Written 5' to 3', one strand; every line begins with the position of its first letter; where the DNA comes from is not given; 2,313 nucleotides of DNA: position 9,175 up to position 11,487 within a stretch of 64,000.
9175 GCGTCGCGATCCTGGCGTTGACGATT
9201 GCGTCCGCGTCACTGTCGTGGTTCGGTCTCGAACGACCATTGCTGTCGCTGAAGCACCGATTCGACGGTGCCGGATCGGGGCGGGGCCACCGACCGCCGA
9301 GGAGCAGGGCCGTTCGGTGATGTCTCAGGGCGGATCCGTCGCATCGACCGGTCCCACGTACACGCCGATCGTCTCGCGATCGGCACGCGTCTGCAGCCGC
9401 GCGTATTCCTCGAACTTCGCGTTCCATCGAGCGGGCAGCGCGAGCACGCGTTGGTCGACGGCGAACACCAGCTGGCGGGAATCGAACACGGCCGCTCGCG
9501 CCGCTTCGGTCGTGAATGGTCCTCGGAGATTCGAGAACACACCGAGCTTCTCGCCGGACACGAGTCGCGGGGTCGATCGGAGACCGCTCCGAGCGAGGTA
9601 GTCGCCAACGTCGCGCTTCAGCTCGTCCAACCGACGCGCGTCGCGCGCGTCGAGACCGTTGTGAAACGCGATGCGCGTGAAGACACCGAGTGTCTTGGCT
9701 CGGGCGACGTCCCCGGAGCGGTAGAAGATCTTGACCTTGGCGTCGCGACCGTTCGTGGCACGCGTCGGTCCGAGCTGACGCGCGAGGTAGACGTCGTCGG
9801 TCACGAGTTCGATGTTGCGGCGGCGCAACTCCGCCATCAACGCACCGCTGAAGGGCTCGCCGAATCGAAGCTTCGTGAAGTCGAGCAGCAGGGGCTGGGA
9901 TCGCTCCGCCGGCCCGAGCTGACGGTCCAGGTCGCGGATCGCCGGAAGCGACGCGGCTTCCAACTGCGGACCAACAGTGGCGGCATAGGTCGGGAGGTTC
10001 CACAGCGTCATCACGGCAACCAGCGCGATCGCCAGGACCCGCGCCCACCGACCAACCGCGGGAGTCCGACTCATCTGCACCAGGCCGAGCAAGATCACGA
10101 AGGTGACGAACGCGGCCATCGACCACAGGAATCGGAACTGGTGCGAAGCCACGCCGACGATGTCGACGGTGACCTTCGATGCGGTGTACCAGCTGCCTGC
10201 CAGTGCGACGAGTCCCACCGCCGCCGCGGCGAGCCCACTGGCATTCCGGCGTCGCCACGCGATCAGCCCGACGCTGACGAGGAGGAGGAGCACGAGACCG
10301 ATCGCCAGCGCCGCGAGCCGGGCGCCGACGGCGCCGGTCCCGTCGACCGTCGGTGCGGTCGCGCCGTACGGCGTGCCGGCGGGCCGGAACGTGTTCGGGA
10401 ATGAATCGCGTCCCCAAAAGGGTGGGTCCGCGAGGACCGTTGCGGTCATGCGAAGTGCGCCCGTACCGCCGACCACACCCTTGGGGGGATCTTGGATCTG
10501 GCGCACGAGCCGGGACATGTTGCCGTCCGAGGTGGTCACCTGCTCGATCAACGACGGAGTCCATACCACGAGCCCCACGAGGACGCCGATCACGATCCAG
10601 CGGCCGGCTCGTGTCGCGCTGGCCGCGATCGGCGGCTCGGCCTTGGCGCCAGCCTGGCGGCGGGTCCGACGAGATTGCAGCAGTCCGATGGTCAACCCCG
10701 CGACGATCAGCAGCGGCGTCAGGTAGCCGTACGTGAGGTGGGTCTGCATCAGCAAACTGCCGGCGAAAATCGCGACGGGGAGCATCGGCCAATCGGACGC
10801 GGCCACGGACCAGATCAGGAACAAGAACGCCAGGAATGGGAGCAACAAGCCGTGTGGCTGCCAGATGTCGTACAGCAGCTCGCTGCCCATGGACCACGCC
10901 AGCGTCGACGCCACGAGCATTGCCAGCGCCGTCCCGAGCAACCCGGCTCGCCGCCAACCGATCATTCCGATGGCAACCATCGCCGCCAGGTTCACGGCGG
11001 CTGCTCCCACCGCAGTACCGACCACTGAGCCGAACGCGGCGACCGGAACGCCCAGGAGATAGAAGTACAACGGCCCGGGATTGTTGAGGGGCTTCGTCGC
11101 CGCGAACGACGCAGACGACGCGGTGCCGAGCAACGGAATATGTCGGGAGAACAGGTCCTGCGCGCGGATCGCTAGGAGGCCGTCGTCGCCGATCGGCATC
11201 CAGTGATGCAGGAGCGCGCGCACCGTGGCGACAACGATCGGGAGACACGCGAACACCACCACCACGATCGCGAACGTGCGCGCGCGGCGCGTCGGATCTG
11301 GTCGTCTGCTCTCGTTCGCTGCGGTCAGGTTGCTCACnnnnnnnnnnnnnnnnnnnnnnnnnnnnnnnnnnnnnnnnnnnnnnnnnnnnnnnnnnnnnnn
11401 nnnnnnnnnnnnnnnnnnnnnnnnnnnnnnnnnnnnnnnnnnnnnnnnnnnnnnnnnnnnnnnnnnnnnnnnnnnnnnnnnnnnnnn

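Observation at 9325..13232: Translationally coupled tandem paralogs encoding ~650-aa membrane proteins of no recognisable family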

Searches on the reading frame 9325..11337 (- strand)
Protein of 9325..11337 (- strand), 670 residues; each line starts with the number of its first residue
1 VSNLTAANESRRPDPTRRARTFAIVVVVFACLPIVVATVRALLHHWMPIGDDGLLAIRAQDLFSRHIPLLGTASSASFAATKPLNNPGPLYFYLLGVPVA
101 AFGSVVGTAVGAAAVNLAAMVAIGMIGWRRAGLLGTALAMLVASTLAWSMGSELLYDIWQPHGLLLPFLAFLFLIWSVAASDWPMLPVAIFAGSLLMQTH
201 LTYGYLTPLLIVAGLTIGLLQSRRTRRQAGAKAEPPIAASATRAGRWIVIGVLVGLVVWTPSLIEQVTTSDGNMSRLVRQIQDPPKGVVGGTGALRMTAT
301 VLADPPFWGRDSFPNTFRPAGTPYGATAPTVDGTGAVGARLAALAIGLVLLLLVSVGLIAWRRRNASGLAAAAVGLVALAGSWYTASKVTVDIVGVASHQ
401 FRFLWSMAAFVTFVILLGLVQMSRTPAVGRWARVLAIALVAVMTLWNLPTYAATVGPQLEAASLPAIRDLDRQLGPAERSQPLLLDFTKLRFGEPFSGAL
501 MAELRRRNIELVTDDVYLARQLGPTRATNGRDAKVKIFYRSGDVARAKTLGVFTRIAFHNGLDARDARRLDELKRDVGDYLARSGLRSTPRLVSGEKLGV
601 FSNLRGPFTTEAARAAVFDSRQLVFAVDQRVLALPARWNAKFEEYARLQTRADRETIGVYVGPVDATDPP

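Call 4: search_protein_families(library=pfam, proteins=[window:9325-11337:-], max_evalue=1)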
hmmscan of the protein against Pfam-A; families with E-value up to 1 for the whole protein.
window:9325-11337:- (670 aa): 1 family
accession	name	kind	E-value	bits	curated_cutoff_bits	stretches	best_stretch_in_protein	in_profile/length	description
PF11846.14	Wzy_C_2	-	0.45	10.9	28.5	1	207-281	23-98/191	Virulence factor membrane-bound polymerase, C-terminal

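Call 6: search_protein_families(library=ncbifam, proteins=[window:9325-11337:-], max_evalue=1)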
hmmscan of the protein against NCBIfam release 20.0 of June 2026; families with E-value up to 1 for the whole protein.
window:9325-11337:- (670 aa): 0 families

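Call 7: search_solved_structures(query=window:9325-11337:-, max_evalue=10)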
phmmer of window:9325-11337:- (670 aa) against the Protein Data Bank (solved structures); distinct sequences matched with E-value up to 10: 5.
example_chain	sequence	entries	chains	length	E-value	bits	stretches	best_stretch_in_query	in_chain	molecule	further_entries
5l0p_A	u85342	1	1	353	1.3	10.7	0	288-319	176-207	Transcription factor ETV6, Transcription factor ETV6, Transcription factor ETV6, Ferric up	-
9bh5_CX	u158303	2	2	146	1.4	10.5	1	593-631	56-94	Large ribosomal subunit protein uL23B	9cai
8azw_k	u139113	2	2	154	1.4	10.5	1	538-630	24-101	uL23 (60S ribosomal protein L23a) | 60S ribosomal protein L23a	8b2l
9vtg_LM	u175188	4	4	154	1.9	10.1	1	590-630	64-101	Large ribosomal subunit protein uL23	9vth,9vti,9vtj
6zj3_Lk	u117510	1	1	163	1.9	10.1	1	580-631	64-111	Ribosomal protein uL23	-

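Call 9: find_homologous_proteins(query=window:9325-11337:-)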
Query window:9325-11337:- (670 aa): 121 proteins with E <= 0.001 among 8000 candidates; the best 120 are listed.
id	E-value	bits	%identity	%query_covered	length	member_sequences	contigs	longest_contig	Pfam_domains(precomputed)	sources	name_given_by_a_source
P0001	0.0e+0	1461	100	100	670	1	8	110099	-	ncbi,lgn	-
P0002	0.0e+0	1326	91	100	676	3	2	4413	-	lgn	-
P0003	0.0e+0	1282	87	100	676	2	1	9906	-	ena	-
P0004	0.0e+0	1264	86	100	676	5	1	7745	-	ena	-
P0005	0.0e+0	1200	83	96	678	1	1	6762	-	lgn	-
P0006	0.0e+0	1190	82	97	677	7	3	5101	-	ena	-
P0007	0.0e+0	1186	82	95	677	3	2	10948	-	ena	-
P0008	0.0e+0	1184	81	99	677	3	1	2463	-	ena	-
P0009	0.0e+0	1183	82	96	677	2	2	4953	-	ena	-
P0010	0.0e+0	1180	78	100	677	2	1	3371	-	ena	-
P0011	0.0e+0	1175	80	99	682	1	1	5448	-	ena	-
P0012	0.0e+0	1150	80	97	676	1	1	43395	-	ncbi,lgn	-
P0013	3.6e-245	834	61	98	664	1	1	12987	-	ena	-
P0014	8.2e-239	813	60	98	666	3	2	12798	-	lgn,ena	-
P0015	1.8e-233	795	60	97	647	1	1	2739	-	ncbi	ncbi:MAG: hypothetical protein ABJC79_01735 [Acidimicrobiia bacterium]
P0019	8.4e-186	637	49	97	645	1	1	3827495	-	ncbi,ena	-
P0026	8.8e-114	399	39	98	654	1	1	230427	-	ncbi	-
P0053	2.7e-89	319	36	93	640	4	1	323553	-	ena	-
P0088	1.7e-69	253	37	77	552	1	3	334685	-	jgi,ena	jgi:hypothetical protein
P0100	6.9e-61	225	34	80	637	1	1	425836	-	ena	-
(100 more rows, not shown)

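Call 15: find_encoding_contigs(protein=P0001, flank=10000, max_places=3)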
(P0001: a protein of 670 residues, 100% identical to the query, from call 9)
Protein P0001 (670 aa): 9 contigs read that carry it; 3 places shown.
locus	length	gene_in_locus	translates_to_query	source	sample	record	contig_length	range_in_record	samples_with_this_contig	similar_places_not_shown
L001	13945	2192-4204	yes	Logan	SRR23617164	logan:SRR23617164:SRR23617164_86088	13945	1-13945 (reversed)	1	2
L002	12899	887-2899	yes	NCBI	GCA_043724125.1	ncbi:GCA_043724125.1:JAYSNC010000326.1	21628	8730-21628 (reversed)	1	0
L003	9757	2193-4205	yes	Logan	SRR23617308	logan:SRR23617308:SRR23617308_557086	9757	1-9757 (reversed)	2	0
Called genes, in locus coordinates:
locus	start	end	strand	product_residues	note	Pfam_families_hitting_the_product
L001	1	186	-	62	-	?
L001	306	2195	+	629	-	-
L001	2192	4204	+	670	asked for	-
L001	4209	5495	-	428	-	PF01757:Acyl_transf_3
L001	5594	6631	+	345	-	PF04321:RmlD_sub_bind, PF05368:NmrA (weak), PF01073:3Beta_HSD, PF01370:Epimerase, PF02719:Polysacc_synt_2 (weak), PF13460:NAD_binding_10, PF16363:GDP_Man_Dehyd, PF07993:NAD_binding_4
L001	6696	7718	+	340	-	PF01073:3Beta_HSD, PF01370:Epimerase, PF02719:Polysacc_synt_2, PF04321:RmlD_sub_bind, PF13460:NAD_binding_10, PF16363:GDP_Man_Dehyd, PF07993:NAD_binding_4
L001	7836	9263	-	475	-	PF00732:GMC_oxred_N, PF00890:FAD_binding_2 (weak), PF01266:DAO, PF13450:NAD_binding_8 (weak), PF05199:GMC_oxred_C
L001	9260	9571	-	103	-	-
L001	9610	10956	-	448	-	PF13231:PMT_2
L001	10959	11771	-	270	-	PF13489:Methyltransf_23, PF13847:Methyltransf_31 (weak), PF08241:Methyltransf_11, PF08242:Methyltransf_12 (weak), PF13649:Methyltransf_25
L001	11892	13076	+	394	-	PF13439:Glyco_transf_4, PF13579:Glyco_trans_4_4 (weak), PF20706:GT4-conflict, PF00534:Glycos_transf_1, PF13692:Glyco_trans_1_4, PF13524:Glyco_trans_1_2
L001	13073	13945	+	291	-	?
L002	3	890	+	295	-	?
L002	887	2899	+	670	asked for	-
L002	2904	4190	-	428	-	PF01757:Acyl_transf_3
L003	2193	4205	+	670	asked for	-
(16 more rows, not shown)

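Call 21: predict_structure(alignment_id=A1)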
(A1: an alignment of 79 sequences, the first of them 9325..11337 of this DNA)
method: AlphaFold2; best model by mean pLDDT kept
length: 670 residues; sequences in the alignment: 79
mean_pLDDT: 91.3   pTM: 0.92
mean pLDDT of the five models: 91.3, 90.2, 89.8, 89.3, 89.1
residues with pLDDT >= 90: 516; 70-90: 115; 50-70: 31; < 50: 8
segments of 3 or more residues with pLDDT < 50: 1-5, 305-307
pLDDT, mean of each block of 10 residues (from residue 1): 49 83 98 96 92 94 93 85 89 97 96 98 98 98 92 87 93 98 97 97 95 98 87 62 90 97 91 89 87 95 64 78 85 92 96 98 96 98 96 88 95 97 94 97 88 68 93 93 87 88 95 92 90 95 95 97 97 98 95 95 95 96 95 95 97 96 87
secondary structure, 60 per line:
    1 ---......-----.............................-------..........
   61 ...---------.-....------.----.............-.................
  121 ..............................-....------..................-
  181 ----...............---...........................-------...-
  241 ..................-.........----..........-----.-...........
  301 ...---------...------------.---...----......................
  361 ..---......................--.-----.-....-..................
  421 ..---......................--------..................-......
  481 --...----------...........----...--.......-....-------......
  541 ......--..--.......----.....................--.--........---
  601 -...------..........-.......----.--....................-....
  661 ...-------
elements in order: H4-9 H15-43 H51-63 H75-78 H90-102 H104-150 H152-155 H162-179 H185-199 H203-229 H241-258 H260-268 H273-282 H290-303 H339-362 H366-387 H398-401 H403-422 H426-447 H456-473 H475-480 E483-485 H496-506 E511-513 H516-522 E535-541 H542-546 E553-559 H564-584 H590-597 H611-620 H622-628 H636-655 E657-663

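Call 24: fold_search(model_id=the predicted structure, library=pdb)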
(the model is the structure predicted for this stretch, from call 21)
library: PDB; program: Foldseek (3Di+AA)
matches with E <= 10: 397; with E <= 0.001: 7
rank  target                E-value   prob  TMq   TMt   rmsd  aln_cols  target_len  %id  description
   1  8if8_B                7.9e-05  1.00  0.34  0.36  13.7       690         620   13  Arabinosyltransferase AftA (released 2023-05-31)
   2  5ezm                  1.1e-04  1.00  0.32  0.38  17.0       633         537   17  Crystal Structure of ArnT from Cupriavidus metallidurans in the apo state (released 2016-02-17)
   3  5ogl_A                1.1e-04  1.00  0.29  0.28  12.9       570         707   12  Structure of bacterial oligosaccharyltransferase PglB in complex with an acceptor peptide and an lipid-linked oligosac (released 2017-10-25)
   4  6gxc_A                1.3e-04  1.00  0.30  0.29  13.3       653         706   11  Bacterial oligosaccharyltransferase PglB in complex with an inhibitory peptide and a reactive lipid-linked oligosaccha (released 2018-11-14)
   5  3wak                  3.0e-04  1.00  0.30  0.25  17.9       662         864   11  Crystal structure of the Archaeoglobus fulgidus oligosaccharyltransferase (O29867_ARCFU) in the apo form (released 2013-10-30)
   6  5gmy_A                3.9e-04  1.00  0.32  0.27  16.8       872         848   11  Crystal structure of the Archaeoglobus fulgidus oligosaccharyltransferase (O29867_ARCFU) tethered with an acceptor pep (released 2017-02-01)
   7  7bvf_B                4.4e-04  1.00  0.34  0.23   8.2       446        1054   16  Cryo-EM structure of Mycobacterium tuberculosis arabinosyltransferase EmbA-EmbB-AcpM2 in complex with ethambutol (released 2020-04-29)
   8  3waj                  2.6e-03  1.00  0.36  0.32  16.4       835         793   10  Crystal structure of the Archaeoglobus fulgidus oligosaccharyltransferase (O29867_ARCFU) complex with Zn and sulfate (released 2013-10-30)
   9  9n9j_I                3.9e-03  1.00  0.36  0.35  14.8       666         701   10  Structure of a GRP94 folding intermediate engaged with a CCDC134- and FKBP11-bound secretory translocon (released 2025-11-19)
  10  7bx8_A                3.9e-03  1.00  0.27  0.19  15.0       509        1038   16  Mycobacterium smegmatis arabinosyltransferase complex EmbB2-AcpM2 in symmetric "resting state" (released 2020-05-27)
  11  7bvc_A                6.0e-03  1.00  0.33  0.22   8.8       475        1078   14  Cryo-EM structure of Mycobacterium smegmatis arabinosyltransferase EmbA-EmbB-AcpM2 in complex with ethambutol (released 2020-04-29)
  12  4zw9                  1.8e-02  0.28  0.11  0.14  25.1       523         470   11  Crystal structure of human GLUT3 bound to D-glucose in the outward-occluded conformation at 1.5 angstrom (released 2015-07-22)
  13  7tpg_B                1.9e-02  0.75  0.16  0.24  19.1       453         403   10  Single-Particle Cryo-EM Structure of the WaaL O-antigen ligase in its ligand bound state (released 2022-04-06)
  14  7bvc_B                2.2e-02  1.00  0.33  0.22  10.0       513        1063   13  Cryo-EM structure of Mycobacterium smegmatis arabinosyltransferase EmbA-EmbB-AcpM2 in complex with ethambutol (released 2020-04-29)
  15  3wdo                  2.6e-02  0.21  0.09  0.12  24.3       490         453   10  Structure of E. coli YajR transporter (released 2013-08-07)
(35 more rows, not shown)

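Call 57: find_encoding_contigs(protein=P0053, flank=8000, max_places=1)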
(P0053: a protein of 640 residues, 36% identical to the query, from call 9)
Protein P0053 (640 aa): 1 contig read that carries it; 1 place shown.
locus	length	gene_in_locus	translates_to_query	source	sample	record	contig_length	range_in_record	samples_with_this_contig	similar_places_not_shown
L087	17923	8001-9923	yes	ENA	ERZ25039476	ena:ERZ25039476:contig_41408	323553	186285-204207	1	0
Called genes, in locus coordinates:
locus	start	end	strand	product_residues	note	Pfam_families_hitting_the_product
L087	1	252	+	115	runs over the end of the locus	-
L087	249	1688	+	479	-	PF00890:FAD_binding_2 (faint), PF01266:DAO, PF01494:FAD_binding_3 (faint), PF07992:Pyr_redox_2 (faint), PF13450:NAD_binding_8 (weak), PF00732:GMC_oxred_N, PF05199:GMC_oxred_C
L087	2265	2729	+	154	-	PF16363:GDP_Man_Dehyd (weak)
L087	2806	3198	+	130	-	PF01073:3Beta_HSD, PF01370:Epimerase, PF13460:NAD_binding_10 (weak), PF16363:GDP_Man_Dehyd, PF07993:NAD_binding_4 (weak)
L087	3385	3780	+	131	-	-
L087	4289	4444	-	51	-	-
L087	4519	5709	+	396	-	PF11847:GT-C_AftD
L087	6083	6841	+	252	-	-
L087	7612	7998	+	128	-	-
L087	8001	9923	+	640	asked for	-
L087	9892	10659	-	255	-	PF00535:Glycos_transf_2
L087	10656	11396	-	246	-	PF13489:Methyltransf_23, PF08242:Methyltransf_12 (faint)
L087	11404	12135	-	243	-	-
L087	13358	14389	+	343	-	PF13231:PMT_2 (weak)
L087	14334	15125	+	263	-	-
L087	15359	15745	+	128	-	PF04229:GrpB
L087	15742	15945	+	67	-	PF05988:DUF899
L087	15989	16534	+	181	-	PF05988:DUF899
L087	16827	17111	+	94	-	-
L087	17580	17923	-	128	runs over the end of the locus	-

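Call 58: find_encoding_contigs(protein=P0100, flank=8000, max_places=1)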
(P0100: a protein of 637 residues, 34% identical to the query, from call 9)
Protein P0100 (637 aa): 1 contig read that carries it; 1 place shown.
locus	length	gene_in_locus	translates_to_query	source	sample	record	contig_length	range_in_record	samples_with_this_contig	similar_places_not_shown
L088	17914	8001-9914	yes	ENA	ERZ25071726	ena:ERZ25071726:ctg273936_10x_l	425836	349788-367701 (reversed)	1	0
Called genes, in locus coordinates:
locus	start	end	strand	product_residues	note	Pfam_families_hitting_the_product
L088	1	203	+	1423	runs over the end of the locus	PF11847:GT-C_AftD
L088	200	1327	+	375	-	PF01757:Acyl_transf_3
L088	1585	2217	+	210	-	PF01636:APH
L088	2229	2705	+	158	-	PF12680:SnoaL_2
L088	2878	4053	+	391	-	PF00266:Aminotran_5, PF01053:Cys_Met_Meta_PP (faint), PF01041:DegT_DnrJ_EryC1 (faint)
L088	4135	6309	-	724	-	PF01757:Acyl_transf_3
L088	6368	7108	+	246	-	-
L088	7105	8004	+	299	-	PF00535:Glycos_transf_2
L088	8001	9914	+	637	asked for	-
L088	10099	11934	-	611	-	-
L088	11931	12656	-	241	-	PF00535:Glycos_transf_2, PF13641:Glyco_tranf_2_3 (weak)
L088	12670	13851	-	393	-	PF13439:Glyco_transf_4, PF20706:GT4-conflict, PF00534:Glycos_transf_1, PF13692:Glyco_trans_1_4, PF13524:Glyco_trans_1_2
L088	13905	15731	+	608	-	-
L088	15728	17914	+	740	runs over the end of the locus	PF05231:MASE1, PF00990:GGDEF, PF00563:EAL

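Call 59: find_encoding_contigs(protein=P0088, flank=8000, max_places=1)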
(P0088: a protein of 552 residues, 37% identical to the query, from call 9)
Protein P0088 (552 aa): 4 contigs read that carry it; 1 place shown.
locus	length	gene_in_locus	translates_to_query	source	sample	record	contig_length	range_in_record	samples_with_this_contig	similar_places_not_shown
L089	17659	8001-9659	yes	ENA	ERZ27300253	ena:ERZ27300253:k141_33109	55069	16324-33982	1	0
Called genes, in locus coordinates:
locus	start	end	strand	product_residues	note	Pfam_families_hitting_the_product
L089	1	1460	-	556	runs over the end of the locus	-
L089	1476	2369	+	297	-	PF01040:UbiA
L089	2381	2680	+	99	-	-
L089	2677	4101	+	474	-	PF00732:GMC_oxred_N, PF00890:FAD_binding_2 (weak), PF01266:DAO, PF01494:FAD_binding_3 (weak), PF07992:Pyr_redox_2 (faint), PF05199:GMC_oxred_C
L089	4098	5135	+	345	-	PF01370:Epimerase, PF02719:Polysacc_synt_2, PF04321:RmlD_sub_bind, PF01073:3Beta_HSD, PF07993:NAD_binding_4, PF13460:NAD_binding_10, PF16363:GDP_Man_Dehyd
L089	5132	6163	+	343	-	PF01073:3Beta_HSD, PF01370:Epimerase, PF02719:Polysacc_synt_2, PF04321:RmlD_sub_bind, PF05368:NmrA (weak), PF13460:NAD_binding_10, PF16363:GDP_Man_Dehyd, PF07993:NAD_binding_4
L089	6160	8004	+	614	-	-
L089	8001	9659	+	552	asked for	-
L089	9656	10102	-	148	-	PF00583:Acetyltransf_1, PF14542:Acetyltransf_CG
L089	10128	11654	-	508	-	PF00890:FAD_binding_2 (weak), PF01266:DAO (weak), PF01946:Thi4 (weak), PF07992:Pyr_redox_2 (faint), PF12831:FAD_oxidored (faint), PF01593:Amino_oxidase, PF13450:NAD_binding_8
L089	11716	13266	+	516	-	PF13231:PMT_2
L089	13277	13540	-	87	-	-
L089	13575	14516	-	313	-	-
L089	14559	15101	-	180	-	PF13302:Acetyltransf_3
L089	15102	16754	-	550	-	PF00501:AMP-binding, PF13193:AMP-binding_C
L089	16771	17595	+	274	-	PF00378:ECH_1, PF16113:ECH_2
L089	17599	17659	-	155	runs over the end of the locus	PF00160:Pro_isomerase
